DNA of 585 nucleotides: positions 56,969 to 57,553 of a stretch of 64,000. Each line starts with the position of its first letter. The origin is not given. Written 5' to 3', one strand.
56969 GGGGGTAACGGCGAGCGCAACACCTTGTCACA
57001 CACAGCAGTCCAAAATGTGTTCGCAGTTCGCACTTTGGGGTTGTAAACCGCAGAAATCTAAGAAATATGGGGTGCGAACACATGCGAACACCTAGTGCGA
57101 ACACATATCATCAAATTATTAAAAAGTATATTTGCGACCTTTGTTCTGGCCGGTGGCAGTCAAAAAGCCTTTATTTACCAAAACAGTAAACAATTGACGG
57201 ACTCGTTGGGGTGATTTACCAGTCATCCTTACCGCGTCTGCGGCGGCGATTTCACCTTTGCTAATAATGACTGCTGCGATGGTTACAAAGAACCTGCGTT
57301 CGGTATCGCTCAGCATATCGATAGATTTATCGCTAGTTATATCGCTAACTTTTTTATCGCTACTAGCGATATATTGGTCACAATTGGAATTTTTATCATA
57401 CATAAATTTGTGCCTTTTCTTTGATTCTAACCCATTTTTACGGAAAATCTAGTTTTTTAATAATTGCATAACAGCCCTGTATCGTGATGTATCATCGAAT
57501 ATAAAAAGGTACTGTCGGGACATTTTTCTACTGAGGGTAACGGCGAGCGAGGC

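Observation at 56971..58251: Four cassettes with one architecture but co-varying repeat units: an array of specificity-swapped iteron sets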

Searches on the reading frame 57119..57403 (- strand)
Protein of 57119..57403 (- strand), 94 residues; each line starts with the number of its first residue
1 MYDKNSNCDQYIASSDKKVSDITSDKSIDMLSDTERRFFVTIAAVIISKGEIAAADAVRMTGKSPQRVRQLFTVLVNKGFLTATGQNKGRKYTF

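Call 9: search_protein_families(library=pfam, proteins=[window:57119-57403:-], max_evalue=0.01)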
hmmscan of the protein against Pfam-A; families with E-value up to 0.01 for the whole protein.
window:57119-57403:- (94 aa): 0 families

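Call 16: find_encoding_contigs(protein=window:57119-57403:-, flank=10000, max_places=10)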
Protein window:57119-57403:- (94 aa): 23 contigs read that carry it; 10 places shown.
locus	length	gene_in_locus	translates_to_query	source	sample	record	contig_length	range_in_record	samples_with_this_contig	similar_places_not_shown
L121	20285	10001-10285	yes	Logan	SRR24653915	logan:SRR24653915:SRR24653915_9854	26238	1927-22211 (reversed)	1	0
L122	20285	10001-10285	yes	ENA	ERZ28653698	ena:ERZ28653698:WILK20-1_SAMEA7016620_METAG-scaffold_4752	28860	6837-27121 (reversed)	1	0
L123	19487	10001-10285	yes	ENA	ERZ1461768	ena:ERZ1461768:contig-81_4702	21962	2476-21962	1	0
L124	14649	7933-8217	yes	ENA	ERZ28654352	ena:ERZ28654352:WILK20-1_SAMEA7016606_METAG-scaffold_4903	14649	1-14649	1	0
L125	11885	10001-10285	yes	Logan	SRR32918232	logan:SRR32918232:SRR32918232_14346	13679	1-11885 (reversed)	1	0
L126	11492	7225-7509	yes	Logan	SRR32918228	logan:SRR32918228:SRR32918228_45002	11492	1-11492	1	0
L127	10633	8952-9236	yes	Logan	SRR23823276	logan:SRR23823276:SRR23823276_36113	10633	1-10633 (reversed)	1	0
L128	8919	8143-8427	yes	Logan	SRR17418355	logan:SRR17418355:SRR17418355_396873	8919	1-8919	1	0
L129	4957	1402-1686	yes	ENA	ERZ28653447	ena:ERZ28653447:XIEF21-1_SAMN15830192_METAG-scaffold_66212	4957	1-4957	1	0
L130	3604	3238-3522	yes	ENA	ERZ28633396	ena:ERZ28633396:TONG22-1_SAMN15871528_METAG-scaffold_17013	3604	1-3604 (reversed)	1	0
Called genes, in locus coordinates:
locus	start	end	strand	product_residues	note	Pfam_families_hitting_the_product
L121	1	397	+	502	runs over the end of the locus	PF02384:N6_Mtase (faint), PF20473:MmeI_Mtase (faint), PF07669:Eco57I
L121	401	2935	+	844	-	PF10544:T5orf172 (weak), PF04851:ResIII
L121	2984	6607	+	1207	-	-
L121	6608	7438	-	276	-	-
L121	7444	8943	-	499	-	PF07693:KAP_NTPase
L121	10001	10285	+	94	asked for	-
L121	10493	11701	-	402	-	PF13356:Arm-DNA-bind_3, PF14659:Phage_int_SAM_3 (weak), PF22022:Phage_int_M (weak), PF00589:Phage_integrase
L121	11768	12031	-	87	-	PF12728:HTH_17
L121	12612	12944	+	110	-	PF13560:HTH_31 (weak)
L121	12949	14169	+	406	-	PF13657:Couple_hipA (weak), PF07804:HipA_C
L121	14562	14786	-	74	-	-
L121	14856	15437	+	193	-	PF13238:AAA_18 (faint), PF13671:AAA_33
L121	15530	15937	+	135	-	PF00293:NUDIX, PF14815:NUDIX_4 (weak)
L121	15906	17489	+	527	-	PF02310:B12-binding, PF04055:Radical_SAM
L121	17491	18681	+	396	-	PF04055:Radical_SAM, PF13353:Fer4_12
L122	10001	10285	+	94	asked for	-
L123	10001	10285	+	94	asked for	-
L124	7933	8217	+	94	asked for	-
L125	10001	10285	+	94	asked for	-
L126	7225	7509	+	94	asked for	-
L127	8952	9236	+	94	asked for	-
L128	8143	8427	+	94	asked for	-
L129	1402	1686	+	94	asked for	-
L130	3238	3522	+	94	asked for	-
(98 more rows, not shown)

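Call 24: find_homologous_proteins(query=window:57119-57403:-, max_evalue=0.001)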
Query window:57119-57403:- (94 aa): 64 proteins with E <= 0.001 among 67 candidates.
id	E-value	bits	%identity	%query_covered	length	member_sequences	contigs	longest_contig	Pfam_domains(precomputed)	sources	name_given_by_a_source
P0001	3.1e-51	188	97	100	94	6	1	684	-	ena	-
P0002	1.6e-50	186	96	100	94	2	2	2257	-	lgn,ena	-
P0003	6.2e-50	184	97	99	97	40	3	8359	-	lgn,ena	-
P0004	6.1e-49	181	94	100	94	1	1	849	-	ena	-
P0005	5.9e-47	175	94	100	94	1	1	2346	-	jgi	-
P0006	3.3e-45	169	91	100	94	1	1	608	-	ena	-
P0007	2.0e-44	166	85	100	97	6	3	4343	-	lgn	-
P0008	1.0e-40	155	81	100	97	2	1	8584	-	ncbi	-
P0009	5.2e-40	152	78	100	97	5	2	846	-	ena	-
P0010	7.2e-39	149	77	100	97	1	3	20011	-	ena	-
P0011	1.7e-38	148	78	100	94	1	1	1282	-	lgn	-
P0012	3.9e-37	143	78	100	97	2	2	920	-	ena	-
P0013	7.6e-37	142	76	100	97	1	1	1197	-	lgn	-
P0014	1.0e-36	142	74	100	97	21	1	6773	-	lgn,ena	-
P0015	1.4e-36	142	77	100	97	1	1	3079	-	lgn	-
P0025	2.6e-34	134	72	100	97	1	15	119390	-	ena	-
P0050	1.3e-32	129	73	100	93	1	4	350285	-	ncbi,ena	-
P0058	6.5e-31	123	72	100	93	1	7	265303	-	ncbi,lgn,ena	-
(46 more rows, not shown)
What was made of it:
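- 57119..57403 (-): 94-aa winged-helix protein, probable island regulator (repressor type). Not terminase-like. 64 homologues at 59-97% identity, all unnamed or annotated hypothetical (call 24).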

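Call 25: find_encoding_contigs(protein=P0050, flank=8000, max_places=4)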
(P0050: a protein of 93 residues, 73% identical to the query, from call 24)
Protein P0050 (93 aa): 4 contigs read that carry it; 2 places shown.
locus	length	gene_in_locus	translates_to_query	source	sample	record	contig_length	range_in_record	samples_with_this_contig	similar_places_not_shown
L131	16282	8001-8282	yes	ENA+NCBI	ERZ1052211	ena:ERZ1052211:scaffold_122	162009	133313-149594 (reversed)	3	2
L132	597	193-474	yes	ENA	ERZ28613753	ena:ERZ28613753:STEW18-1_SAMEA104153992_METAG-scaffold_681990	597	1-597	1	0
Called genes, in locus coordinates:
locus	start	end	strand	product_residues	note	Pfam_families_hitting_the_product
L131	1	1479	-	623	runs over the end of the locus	PF01555:N6_N4_Mtase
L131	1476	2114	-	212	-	PF14335:DUF4391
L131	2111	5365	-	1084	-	PF00270:DEAD (faint), PF00176:SNF2-rel_dom, PF04851:ResIII, PF00271:Helicase_C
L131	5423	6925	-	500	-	PF07693:KAP_NTPase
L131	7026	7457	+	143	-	-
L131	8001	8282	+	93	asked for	-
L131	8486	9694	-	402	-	PF13356:Arm-DNA-bind_3, PF00589:Phage_integrase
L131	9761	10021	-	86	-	PF12728:HTH_17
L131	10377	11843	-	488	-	PF02661:Fic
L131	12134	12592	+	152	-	-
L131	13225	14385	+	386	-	PF00959:Phage_lysozyme (faint)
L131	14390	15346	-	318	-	-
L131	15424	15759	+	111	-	-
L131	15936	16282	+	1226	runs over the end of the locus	-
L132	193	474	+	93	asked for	-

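Call 26: find_encoding_contigs(protein=P0058, flank=8000, max_places=4)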
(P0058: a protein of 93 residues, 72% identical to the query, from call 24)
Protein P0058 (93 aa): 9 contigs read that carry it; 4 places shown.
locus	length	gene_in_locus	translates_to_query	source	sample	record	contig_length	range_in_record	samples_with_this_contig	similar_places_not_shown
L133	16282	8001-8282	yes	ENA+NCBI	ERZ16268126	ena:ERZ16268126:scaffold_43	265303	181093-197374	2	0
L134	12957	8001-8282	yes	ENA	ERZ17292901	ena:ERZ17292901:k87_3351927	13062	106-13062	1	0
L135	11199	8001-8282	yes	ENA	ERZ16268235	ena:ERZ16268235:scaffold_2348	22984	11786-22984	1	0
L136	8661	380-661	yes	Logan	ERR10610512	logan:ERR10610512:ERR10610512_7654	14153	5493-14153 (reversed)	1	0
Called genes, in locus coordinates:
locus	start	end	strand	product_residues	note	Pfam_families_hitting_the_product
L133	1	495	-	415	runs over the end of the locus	PF01420:Methylase_S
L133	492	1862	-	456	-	PF02463:SMC_N (faint), PF13175:AAA_15, PF13476:AAA_23, PF13175:AAA_15, PF13304:AAA_21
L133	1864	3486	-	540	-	PF02384:N6_Mtase, PF07669:Eco57I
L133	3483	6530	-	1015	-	PF04313:HSDR_N, PF04851:ResIII, PF18766:SWI2_SNF2, PF22679:T1R_D3-like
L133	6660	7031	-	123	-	-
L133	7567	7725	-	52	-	-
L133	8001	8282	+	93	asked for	-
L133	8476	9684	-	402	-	PF13356:Arm-DNA-bind_3, PF14659:Phage_int_SAM_3 (weak), PF22022:Phage_int_M (weak), PF00589:Phage_integrase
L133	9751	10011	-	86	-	PF12728:HTH_17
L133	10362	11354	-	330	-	PF08843:AbiEii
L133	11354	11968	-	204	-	PF19570:DUF6088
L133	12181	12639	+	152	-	-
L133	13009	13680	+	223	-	PF12917:YfbR-like (weak), PF13023:HD_3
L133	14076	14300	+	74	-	-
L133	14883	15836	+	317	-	PF13489:Methyltransf_23, PF08241:Methyltransf_11 (weak), PF08242:Methyltransf_12 (weak), PF13649:Methyltransf_25 (faint), PF13847:Methyltransf_31 (weak)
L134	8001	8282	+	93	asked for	-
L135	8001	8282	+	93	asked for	-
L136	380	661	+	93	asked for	-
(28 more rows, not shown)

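Call 27: find_encoding_contigs(protein=P0025, flank=8000, max_places=4)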
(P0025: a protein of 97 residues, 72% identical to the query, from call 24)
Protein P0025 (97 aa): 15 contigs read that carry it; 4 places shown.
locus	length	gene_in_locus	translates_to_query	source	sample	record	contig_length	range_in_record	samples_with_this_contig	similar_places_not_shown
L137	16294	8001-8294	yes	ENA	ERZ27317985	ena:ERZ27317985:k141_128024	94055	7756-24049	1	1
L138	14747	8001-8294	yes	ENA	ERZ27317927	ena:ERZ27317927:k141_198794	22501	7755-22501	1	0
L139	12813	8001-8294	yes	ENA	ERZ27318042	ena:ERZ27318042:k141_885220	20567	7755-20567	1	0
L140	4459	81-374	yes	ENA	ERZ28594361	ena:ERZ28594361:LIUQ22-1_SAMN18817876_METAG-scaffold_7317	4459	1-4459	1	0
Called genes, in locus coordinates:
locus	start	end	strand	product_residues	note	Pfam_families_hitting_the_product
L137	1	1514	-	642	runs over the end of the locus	PF01555:N6_N4_Mtase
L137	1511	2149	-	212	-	PF14335:DUF4391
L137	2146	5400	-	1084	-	PF00270:DEAD (faint), PF00176:SNF2-rel_dom, PF04851:ResIII, PF00271:Helicase_C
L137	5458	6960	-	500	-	PF07693:KAP_NTPase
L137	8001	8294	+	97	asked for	-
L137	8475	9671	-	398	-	PF13356:Arm-DNA-bind_3, PF00589:Phage_integrase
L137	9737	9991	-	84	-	PF12728:HTH_17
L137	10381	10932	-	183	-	-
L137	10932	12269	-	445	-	PF02463:SMC_N (weak), PF13175:AAA_15, PF13476:AAA_23 (weak), PF13304:AAA_21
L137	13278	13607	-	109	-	-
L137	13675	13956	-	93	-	PF05015:HigB-like_toxin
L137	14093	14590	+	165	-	-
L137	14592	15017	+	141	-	PF04343:DUF488, PF22751:DUF488-N3a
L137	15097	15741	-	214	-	PF13505:OMP_b-brl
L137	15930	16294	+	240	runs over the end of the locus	-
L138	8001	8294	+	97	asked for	-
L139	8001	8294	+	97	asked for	-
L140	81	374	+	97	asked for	-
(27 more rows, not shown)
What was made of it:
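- The cargo downstream differs between islands and includes defence genes: KAP NTPase, type I and IIG restriction-modification, AbiE, HipBA, Fic (calls 16, 25-27). The orientation is always such that packaging would run into the cargo (calls 16, 25-27).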

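Call 51: search_protein_families(library=phrogs, proteins=[window:57119-57403:-], max_evalue=0.01)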
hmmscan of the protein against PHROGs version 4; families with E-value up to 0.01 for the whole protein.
window:57119-57403:- (94 aa): 0 families

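Call 74: search_solved_structures(query=window:57119-57403:-, max_evalue=10, show_alignments=2)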
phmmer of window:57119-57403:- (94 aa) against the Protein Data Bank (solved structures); distinct sequences matched with E-value up to 10: 2.
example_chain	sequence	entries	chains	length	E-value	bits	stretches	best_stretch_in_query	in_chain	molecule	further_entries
1e4f_T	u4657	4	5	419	0.67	13.5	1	15-77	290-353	CELL DIVISION PROTEIN FTSA | CELL DIVISION PROTEIN FTSA, PUTATIVE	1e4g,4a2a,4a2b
7n6g_1P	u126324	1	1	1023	1.6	12.3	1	43-81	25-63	HTH_9 domain-containing protein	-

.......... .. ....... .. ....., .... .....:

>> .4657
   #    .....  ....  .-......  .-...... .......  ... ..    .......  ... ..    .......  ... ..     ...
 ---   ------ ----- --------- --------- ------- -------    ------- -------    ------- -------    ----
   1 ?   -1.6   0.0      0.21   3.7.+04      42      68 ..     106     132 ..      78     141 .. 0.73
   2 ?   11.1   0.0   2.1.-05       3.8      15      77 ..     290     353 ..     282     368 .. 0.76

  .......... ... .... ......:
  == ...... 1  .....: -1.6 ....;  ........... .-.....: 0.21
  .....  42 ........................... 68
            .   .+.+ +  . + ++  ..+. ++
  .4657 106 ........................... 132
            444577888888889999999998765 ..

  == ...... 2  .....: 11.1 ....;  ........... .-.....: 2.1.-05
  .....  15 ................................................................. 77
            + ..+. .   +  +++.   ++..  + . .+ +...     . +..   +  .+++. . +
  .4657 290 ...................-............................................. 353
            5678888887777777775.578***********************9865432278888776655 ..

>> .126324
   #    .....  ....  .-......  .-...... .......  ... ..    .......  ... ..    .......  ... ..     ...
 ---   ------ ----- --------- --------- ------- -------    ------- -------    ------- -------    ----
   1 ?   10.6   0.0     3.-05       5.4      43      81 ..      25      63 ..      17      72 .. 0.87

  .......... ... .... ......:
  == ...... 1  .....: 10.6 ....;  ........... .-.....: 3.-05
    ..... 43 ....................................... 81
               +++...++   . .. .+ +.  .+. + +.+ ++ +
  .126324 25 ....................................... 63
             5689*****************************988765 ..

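Call 90: search_protein_families(library=ncbifam, proteins=[window:57119-57403:-], max_evalue=0.01)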
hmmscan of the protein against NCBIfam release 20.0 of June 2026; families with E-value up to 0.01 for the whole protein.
window:57119-57403:- (94 aa): 0 families
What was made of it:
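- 57119..57403 (-): No Pfam, PHROG or NCBIfam hit (calls 9, 51, 90).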

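Call 108: predict_structure(alignment_id=A5)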
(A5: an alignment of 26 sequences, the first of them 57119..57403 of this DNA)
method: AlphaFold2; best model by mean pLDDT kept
length: 94 residues; sequences in the alignment: 26
mean_pLDDT: 77.7   pTM: 0.61
mean pLDDT of the five models: 77.7, 76.4, 75.7, 74.5, 73.6
residues with pLDDT >= 90: 48; 70-90: 18; 50-70: 8; < 50: 20
segments of 3 or more residues with pLDDT < 50: 1-3, 5-7, 9-12, 17-24
pLDDT, mean of each block of 10 residues (from residue 1): 46 46 60 91 91 92 92 92 82 91
secondary structure, 60 per line:
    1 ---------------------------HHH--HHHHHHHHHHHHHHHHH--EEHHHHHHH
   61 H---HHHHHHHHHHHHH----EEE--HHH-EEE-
elements in order: H33-49 H54-61 H65-77 E82-84 E91-93
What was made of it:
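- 57119..57403 (-): AF2 model pLDDT 78, wHTH at residues 33-93 (call 108).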

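Call 111: fold_search(model_id=the predicted structure, library=pdb)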
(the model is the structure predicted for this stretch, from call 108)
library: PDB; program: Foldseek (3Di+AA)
matches with E <= 10: 1775; with E <= 0.001: 0
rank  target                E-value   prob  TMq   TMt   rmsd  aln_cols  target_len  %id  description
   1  3lmm_D                4.1e-03  1.00  0.54  0.10   5.0        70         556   21  Crystal Structure of the DIP2311 protein from Corynebacterium diphtheriae, Northeast Structural Genomics Consortium Ta (released 2010-02-16)
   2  1u2w_B                1.2e-02  1.00  0.60  0.54   3.3        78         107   15  Crystal Structure of the Staphylococcus aureus pI258 CadC (released 2005-07-12)
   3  1sax_A                1.2e-02  1.00  0.52  0.41   2.4        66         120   26  Three-dimensional structure of s.aureus methicillin-resistance regulating transcriptional repressor meci in complex wi (released 2004-04-27)
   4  3f72_B                1.3e-02  1.00  0.61  0.54   3.1        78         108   15  Crystal Structure of the Staphylococcus aureus pI258 CadC Metal Binding Site 2 Mutant (released 2009-04-07)
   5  1okr_A                1.5e-02  1.00  0.53  0.42   2.4        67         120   25  Three-dimensional structure of S.aureus methicillin-resistance regulating transcriptional repressor MecI. (released 2003-10-09)
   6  1sd7_A                1.5e-02  1.00  0.52  0.42   2.5        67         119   25  Crystal Structure of a SeMet derivative of MecI at 2.65 A (released 2004-02-24)
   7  3lmm_B                1.7e-02  1.00  0.54  0.10   5.0        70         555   21  Crystal Structure of the DIP2311 protein from Corynebacterium diphtheriae, Northeast Structural Genomics Consortium Ta (released 2010-02-16)
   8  9mug                  2.1e-02  0.99  0.47  0.32   4.4        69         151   23  Structure of Schistosoma mansoni Hop1 chromatin binding region (released 2025-08-13)
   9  6uvu_B                2.2e-02  0.99  0.48  0.40  10.0        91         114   16  Crystal structure of the AntR antimony-specific transcriptional repressor (released 2020-11-04)
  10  1sd6_B                2.5e-02  1.00  0.53  0.43   2.4        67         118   25  Crystal Structure of Native MecI at 2.65 A (released 2004-02-24)
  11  1u2w_A                2.5e-02  1.00  0.57  0.52   3.5        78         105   14  Crystal Structure of the Staphylococcus aureus pI258 CadC (released 2005-07-12)
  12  6j0e_A                2.5e-02  1.00  0.59  0.46   3.9        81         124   15  Structures of two ArsR As(III)-responsive repressors: implications for the mechanism of derepression (released 2019-07-03)
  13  8b9x_A                2.7e-02  1.00  0.55  0.22   3.3        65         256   17  Chimeric protein of human UFM1 E3 ligase, UFL1, and DDRGK1 (released 2023-10-25)
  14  8b9x_B                2.9e-02  1.00  0.55  0.22   3.2        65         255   15  Chimeric protein of human UFM1 E3 ligase, UFL1, and DDRGK1 (released 2023-10-25)
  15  5aj0_BZ               2.9e-02  0.98  0.46  0.50  13.7        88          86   16  Cryo electron microscopy of actively translating human polysomes (POST state). (released 2015-05-20)
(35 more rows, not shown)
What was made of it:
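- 57119..57403 (-): Nearest folds are MecI/BlaI, ArsR/SmtB and MarR repressors (call 111).
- Tried and rejected: Sequence and fold searches point to generic repressor-type winged helices (calls 74, 108, 111).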
